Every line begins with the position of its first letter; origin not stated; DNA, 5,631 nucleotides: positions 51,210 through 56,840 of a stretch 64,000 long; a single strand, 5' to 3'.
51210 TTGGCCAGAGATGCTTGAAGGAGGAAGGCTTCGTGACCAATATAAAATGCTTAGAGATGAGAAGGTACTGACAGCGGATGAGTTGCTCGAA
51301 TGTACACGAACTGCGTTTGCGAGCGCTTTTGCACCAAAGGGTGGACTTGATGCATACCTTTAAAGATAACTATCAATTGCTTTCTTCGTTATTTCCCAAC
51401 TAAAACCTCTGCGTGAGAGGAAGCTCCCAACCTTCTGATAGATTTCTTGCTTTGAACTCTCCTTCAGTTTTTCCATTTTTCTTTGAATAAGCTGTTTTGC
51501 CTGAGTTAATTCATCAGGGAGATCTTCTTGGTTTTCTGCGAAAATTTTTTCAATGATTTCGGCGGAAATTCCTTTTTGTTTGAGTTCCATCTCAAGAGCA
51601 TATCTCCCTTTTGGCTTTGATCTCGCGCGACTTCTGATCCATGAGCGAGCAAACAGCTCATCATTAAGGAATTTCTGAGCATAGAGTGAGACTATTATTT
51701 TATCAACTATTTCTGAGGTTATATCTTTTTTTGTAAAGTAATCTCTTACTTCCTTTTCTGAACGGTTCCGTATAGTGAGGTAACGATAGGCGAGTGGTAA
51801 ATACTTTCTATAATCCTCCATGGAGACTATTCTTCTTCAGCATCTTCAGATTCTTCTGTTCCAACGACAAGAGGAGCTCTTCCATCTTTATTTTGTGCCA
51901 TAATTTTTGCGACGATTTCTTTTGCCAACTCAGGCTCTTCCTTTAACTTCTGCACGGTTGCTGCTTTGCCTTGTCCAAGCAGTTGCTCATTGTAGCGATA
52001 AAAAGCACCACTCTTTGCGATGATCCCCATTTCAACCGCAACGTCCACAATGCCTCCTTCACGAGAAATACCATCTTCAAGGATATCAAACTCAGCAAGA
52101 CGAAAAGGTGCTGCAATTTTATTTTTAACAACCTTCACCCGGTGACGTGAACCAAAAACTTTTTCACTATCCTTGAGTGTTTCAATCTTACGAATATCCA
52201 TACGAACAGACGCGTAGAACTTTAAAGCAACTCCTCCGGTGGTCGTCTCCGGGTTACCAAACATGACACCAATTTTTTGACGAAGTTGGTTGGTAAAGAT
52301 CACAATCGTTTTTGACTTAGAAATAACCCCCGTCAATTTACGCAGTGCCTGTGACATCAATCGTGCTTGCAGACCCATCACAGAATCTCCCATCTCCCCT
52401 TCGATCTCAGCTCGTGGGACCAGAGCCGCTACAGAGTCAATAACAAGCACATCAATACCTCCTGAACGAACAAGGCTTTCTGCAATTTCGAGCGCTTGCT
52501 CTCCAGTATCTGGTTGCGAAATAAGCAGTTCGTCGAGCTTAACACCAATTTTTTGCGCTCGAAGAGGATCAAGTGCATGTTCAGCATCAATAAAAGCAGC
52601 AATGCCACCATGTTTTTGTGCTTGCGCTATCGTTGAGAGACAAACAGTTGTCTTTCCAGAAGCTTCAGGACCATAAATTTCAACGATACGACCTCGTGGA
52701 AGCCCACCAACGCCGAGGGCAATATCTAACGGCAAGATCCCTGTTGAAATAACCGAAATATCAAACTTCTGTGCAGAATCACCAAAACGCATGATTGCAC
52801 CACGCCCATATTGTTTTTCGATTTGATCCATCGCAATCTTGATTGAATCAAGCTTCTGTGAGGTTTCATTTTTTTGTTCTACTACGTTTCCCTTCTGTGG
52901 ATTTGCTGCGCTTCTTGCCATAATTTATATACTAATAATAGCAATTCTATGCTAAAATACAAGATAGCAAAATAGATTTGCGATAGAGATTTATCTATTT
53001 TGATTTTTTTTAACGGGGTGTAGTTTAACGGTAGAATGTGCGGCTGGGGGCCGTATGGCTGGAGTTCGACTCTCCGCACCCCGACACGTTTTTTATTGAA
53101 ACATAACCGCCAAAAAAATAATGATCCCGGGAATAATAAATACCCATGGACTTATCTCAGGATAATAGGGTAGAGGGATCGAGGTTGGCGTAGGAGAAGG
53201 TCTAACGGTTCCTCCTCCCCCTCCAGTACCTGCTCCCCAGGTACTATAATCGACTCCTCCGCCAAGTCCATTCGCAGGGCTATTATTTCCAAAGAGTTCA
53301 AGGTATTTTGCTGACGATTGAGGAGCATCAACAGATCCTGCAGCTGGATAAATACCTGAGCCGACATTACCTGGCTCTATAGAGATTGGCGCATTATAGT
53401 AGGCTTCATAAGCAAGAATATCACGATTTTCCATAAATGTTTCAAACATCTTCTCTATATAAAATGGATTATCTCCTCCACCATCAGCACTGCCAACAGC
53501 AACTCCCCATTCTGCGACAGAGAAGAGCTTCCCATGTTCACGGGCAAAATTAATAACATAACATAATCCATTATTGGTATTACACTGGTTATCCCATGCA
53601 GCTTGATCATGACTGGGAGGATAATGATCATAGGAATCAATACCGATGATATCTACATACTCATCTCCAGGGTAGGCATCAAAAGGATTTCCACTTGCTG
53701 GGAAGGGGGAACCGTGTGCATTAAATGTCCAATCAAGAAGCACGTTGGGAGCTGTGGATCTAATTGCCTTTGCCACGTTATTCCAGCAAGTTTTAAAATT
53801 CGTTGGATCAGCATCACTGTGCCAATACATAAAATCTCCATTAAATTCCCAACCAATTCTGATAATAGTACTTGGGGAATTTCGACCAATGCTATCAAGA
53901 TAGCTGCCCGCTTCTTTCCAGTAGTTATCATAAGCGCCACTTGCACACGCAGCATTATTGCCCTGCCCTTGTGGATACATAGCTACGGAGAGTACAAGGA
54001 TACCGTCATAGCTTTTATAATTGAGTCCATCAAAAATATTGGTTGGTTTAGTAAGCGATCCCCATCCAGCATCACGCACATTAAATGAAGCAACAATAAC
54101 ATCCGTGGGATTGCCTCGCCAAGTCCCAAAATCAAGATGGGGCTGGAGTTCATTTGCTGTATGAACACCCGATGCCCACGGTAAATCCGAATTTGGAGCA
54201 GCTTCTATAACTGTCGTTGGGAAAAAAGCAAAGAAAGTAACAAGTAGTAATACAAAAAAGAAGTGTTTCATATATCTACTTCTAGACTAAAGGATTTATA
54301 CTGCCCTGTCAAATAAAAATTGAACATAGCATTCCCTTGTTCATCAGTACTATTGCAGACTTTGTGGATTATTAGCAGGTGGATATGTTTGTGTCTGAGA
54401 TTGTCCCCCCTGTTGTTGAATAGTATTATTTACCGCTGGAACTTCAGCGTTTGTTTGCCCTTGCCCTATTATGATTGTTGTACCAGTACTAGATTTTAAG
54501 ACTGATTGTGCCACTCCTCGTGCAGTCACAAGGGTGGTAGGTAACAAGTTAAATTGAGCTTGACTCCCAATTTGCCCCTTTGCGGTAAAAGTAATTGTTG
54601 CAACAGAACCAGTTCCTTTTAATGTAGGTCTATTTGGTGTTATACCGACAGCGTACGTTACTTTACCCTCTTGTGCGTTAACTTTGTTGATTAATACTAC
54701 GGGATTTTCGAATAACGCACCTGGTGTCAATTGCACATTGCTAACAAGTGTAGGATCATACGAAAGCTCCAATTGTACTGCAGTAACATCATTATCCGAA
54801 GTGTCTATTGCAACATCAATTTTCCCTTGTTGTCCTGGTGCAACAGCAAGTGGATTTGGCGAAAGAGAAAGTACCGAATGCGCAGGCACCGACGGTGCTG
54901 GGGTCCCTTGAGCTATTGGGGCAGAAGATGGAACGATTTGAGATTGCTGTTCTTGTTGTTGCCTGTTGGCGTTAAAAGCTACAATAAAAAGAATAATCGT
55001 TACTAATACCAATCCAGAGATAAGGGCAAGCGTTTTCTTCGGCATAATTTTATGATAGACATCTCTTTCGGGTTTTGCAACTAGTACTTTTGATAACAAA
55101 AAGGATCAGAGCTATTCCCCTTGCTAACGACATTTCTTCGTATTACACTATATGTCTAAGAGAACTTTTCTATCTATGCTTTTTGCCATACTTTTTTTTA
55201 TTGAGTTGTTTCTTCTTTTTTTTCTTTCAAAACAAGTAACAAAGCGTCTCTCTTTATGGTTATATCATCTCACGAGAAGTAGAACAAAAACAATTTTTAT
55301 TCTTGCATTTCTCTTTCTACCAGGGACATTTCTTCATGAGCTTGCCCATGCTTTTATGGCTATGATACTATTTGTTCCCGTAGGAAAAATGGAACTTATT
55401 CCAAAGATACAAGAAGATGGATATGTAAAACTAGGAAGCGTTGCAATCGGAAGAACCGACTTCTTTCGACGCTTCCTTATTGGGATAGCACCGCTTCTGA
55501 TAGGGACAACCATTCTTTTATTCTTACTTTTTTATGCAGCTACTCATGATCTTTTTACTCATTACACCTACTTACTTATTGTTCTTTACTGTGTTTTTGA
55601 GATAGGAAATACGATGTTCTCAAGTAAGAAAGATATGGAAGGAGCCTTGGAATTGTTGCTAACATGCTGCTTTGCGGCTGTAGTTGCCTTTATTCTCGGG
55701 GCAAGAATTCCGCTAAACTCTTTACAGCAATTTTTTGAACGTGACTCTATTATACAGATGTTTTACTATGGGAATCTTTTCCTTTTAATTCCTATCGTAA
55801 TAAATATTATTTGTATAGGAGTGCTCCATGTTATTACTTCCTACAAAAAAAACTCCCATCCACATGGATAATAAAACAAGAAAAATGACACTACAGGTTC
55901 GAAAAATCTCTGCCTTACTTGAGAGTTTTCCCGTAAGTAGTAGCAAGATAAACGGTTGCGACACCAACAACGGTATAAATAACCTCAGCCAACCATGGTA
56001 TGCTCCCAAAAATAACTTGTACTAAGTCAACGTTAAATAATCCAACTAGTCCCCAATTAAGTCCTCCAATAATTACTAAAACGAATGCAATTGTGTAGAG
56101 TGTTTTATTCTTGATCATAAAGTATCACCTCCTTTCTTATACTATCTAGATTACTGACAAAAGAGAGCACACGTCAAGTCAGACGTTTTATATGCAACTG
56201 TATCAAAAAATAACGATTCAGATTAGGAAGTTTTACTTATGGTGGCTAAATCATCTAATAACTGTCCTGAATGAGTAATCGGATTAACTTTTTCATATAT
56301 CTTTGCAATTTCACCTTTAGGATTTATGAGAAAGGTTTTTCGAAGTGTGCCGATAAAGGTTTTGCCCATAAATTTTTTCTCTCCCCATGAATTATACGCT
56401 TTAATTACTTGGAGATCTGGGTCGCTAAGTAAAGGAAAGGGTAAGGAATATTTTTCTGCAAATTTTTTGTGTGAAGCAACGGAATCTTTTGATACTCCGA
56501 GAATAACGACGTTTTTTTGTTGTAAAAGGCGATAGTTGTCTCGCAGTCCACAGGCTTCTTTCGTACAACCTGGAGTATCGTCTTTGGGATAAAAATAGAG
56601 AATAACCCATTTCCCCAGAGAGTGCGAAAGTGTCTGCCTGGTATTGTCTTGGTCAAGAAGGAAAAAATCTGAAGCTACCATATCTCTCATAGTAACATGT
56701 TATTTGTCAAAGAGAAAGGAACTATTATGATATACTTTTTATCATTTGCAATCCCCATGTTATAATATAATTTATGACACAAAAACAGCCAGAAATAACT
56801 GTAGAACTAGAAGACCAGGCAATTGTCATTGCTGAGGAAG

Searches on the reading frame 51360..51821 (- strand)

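Call 9: search_protein_families(library=pfam, proteins=[window:51360-51821:-], max_evalue=0.001)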
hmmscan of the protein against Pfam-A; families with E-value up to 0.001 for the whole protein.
window:51360-51821:- (153 aa): 3 families
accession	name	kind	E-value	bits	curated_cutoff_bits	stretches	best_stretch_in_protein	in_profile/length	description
PF02631.22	RecX_HTH2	-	8.8e-17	61.5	26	1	53-92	1-40/42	RecX, second three-helix domain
PF21982.2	RecX_HTH1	-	9e-13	48.4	26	1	11-43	5-37/40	RecX, first three-helix domain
PF21981.2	RecX_HTH3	-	4.1e-11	43.3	26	1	103-149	2-48/48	RecX, third three-helix domain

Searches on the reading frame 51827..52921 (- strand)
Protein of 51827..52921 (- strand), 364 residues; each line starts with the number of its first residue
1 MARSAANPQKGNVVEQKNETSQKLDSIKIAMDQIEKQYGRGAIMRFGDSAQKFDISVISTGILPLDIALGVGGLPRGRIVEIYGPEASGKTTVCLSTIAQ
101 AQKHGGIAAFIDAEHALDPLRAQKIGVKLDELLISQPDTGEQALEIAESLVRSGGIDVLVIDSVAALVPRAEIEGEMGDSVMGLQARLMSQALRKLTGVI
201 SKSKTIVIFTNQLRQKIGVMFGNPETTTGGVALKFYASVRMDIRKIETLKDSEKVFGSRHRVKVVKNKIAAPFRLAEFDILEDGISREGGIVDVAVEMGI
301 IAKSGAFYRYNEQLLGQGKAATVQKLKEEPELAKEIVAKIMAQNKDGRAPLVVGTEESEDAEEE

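Call 9: search_protein_families(library=pfam, proteins=[window:51827-52921:-], max_evalue=0.001)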
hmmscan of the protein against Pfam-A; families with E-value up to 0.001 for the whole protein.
window:51827-52921:- (364 aa): 8 families
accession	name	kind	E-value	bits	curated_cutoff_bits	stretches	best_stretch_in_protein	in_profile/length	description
PF00154.27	RecA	-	1.7e-129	431.3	27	1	27-281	3-256/262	recA bacterial DNA recombination protein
PF21096.2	RecA_C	-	6.6e-19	68.2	27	1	289-343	1-55/57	RecA C-terminal domain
PF08423.17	Rad51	-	1.1e-10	41.7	22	1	55-258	5-224/244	Rad51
PF06745.19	ATPase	-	7.4e-09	35.7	26.6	1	58-258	1-195/231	KaiC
PF01637.24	ATPase_2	-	0.00031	21.1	33.2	1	78-216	21-122/225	ATPase domain predominantly from Archaea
PF13479.12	AAA_24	-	0.00033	21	27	1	80-168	5-77/195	AAA domain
PF13401.12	AAA_22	-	0.00041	21.1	27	0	78-170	6-97/130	AAA domain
PF13191.12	AAA_16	-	0.00072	20.5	32.6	0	74-209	21-137/167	AAA ATPase domain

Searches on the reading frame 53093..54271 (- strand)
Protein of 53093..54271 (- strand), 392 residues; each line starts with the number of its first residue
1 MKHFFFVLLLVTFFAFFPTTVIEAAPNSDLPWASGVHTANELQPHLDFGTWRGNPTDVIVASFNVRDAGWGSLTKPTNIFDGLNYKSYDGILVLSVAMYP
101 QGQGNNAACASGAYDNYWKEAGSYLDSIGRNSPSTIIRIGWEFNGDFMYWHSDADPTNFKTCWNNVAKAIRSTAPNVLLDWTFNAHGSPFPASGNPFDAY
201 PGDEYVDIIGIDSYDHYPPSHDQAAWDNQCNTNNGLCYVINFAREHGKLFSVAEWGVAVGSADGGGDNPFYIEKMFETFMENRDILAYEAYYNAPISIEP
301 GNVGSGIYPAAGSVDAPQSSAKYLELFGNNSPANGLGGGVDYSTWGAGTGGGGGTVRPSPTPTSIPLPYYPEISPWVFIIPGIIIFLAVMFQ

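Call 9: search_protein_families(library=pfam, proteins=[window:53093-54271:-], max_evalue=0.001)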
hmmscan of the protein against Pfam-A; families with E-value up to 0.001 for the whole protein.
window:53093-54271:- (392 aa): 1 family
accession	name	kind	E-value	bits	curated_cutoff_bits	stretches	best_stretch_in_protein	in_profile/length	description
PF02156.21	Glyco_hydro_26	-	1.6e-07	31.5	20.2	1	136-235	154-250/311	Glycosyl hydrolase family 26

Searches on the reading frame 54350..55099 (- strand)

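Call 97: search_protein_families(library=pfam, proteins=[window:54350-55099:-], max_evalue=0.0001)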
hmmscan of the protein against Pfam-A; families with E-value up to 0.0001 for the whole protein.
window:54350-55099:- (249 aa): 1 family
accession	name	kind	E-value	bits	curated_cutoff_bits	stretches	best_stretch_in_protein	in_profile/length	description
PF00963.24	Cohesin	-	8.2e-11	42.7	24.1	1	87-202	11-130/139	Cohesin domain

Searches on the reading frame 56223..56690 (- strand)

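Call 97: search_protein_families(library=pfam, proteins=[window:56223-56690:-], max_evalue=0.0001)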
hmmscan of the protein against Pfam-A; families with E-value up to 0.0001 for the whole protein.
window:56223-56690:- (155 aa): 2 families
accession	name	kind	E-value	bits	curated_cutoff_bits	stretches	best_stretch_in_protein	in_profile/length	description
PF00578.27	AhpC-TSA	-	9.1e-38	129.4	26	1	6-130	5-123/124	AhpC/TSA family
PF08534.16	Redoxin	-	5.3e-18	65.7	26.6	1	9-138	9-138/148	Redoxin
